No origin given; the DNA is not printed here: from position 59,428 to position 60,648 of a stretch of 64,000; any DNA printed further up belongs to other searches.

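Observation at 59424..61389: tRNA-Leu-adjacent two-gene cassette of HEPN-motif proteins: candidate undescribed defence/toxin module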

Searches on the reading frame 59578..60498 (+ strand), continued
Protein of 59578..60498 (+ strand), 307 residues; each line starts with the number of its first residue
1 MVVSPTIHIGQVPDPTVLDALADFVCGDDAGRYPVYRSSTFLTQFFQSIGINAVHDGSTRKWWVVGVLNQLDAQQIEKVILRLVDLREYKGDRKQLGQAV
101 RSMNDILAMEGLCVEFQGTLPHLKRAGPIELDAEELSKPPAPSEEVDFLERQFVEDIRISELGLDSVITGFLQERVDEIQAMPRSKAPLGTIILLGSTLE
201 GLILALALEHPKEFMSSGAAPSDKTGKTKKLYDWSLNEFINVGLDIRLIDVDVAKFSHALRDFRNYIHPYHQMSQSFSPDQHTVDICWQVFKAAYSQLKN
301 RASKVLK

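Call 97: get_annotated_region(hit=H14, flank=4000)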
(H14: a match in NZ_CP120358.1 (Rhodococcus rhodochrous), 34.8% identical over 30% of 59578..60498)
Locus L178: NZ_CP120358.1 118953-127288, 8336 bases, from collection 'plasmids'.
description: Rhodococcus rhodochrous strain LH-B3 plasmid unnamed2, complete sequence
organism: Rhodococcus rhodochrous (NCBI taxid 1829)
taxonomy: Bacteria; Actinomycetota; Actinomycetes; Mycobacteriales; Nocardiaceae; Rhodococcus; Rhodococcus rhodochrous
host: -; source: single cell,petroleum contaminated soil; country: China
typing (MOB-suite, as given by PLSDB): conjugative; relaxase MOBF; mating-pair formation MPF_T
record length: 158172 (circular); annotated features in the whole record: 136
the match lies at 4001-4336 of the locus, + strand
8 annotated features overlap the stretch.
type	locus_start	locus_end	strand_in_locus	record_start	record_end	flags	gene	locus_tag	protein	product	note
CDS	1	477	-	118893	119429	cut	-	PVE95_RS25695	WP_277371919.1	flavin reductase family protein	-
CDS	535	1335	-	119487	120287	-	-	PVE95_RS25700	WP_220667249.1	alpha/beta hydrolase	-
CDS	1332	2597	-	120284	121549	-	-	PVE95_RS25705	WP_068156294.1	LLM class flavin-dependent oxidoreductase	-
CDS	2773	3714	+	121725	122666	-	-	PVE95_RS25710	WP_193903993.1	LysR family transcriptional regulator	-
CDS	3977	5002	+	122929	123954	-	-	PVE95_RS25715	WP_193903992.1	hypothetical protein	-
CDS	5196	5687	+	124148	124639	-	-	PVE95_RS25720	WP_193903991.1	hypothetical protein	-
CDS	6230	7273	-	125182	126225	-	-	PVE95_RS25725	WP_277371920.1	hypothetical protein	-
CDS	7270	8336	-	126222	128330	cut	-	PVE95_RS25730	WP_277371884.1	hypothetical protein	-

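Call 98: get_annotated_region(hit=H1, flank=1500)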
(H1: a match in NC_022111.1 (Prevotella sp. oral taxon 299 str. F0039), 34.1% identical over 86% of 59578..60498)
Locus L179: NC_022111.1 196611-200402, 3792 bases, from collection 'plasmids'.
description: Prevotella sp. oral taxon 299 str. F0039 plasmid unnamed, complete sequence
organism: Prevotella sp. oral taxon 299 str. F0039 (NCBI taxid 575614)
taxonomy: Bacteria; Bacteroidota; Bacteroidia; Bacteroidales; Prevotellaceae; Prevotella; Prevotella sp. oral taxon 299; Prevotella sp. oral taxon 299 str. F0039
host: -; source: Homo sapiens; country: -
typing (MOB-suite, as given by PLSDB): non-mobilizable; replicon rep_cluster_406,rep_cluster_742,rep_cluster_90; mating-pair formation MPF_T
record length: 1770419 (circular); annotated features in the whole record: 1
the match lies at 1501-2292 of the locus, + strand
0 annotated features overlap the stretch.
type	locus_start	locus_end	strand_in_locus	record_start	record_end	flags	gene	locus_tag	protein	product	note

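Call 99: get_annotated_region(hit=H2, flank=3000)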
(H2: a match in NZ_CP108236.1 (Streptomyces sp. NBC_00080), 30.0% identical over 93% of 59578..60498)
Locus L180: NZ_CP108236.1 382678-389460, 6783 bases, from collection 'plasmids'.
description: Streptomyces sp. NBC_00080 plasmid unnamed1, complete sequence
organism: Streptomyces sp. NBC_00080 (NCBI taxid 2975645)
taxonomy: Bacteria; Actinomycetota; Actinomycetes; Kitasatosporales; Streptomycetaceae; Streptomyces; Streptomyces sp. NBC 00080
host: -; source: -; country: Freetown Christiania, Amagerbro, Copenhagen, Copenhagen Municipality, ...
typing (MOB-suite, as given by PLSDB): non-mobilizable; replicon rep_cluster_43
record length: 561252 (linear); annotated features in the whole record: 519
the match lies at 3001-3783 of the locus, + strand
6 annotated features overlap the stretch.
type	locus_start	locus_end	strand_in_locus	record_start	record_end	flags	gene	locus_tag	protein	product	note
CDS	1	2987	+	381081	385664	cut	-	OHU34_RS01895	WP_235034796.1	AAA domain-containing protein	-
CDS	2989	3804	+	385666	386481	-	-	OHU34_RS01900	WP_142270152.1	hypothetical protein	-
CDS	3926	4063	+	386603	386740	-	-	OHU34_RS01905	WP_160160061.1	hypothetical protein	-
CDS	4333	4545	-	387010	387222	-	-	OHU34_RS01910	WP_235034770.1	hypothetical protein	-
CDS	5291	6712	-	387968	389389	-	-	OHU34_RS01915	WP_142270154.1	SAV_2336 N-terminal domain-related protein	-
CDS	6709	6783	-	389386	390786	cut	-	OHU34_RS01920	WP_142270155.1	hypothetical protein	-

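Call 103: search_solved_structures(query=A8, max_evalue=10, show_alignments=4)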
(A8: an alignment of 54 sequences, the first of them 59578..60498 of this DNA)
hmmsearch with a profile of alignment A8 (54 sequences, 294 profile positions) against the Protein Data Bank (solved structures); distinct sequences matched with E-value up to 10: 3.
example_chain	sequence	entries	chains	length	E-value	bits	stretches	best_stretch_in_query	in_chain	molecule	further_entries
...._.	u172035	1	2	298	0.25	13.8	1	218-272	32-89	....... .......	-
9r0p_B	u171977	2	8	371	0.37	13.3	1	218-272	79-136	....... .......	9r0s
5kha_A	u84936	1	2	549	2.2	10.8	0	58-163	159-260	Glutamine-dependent NAD+ synthetase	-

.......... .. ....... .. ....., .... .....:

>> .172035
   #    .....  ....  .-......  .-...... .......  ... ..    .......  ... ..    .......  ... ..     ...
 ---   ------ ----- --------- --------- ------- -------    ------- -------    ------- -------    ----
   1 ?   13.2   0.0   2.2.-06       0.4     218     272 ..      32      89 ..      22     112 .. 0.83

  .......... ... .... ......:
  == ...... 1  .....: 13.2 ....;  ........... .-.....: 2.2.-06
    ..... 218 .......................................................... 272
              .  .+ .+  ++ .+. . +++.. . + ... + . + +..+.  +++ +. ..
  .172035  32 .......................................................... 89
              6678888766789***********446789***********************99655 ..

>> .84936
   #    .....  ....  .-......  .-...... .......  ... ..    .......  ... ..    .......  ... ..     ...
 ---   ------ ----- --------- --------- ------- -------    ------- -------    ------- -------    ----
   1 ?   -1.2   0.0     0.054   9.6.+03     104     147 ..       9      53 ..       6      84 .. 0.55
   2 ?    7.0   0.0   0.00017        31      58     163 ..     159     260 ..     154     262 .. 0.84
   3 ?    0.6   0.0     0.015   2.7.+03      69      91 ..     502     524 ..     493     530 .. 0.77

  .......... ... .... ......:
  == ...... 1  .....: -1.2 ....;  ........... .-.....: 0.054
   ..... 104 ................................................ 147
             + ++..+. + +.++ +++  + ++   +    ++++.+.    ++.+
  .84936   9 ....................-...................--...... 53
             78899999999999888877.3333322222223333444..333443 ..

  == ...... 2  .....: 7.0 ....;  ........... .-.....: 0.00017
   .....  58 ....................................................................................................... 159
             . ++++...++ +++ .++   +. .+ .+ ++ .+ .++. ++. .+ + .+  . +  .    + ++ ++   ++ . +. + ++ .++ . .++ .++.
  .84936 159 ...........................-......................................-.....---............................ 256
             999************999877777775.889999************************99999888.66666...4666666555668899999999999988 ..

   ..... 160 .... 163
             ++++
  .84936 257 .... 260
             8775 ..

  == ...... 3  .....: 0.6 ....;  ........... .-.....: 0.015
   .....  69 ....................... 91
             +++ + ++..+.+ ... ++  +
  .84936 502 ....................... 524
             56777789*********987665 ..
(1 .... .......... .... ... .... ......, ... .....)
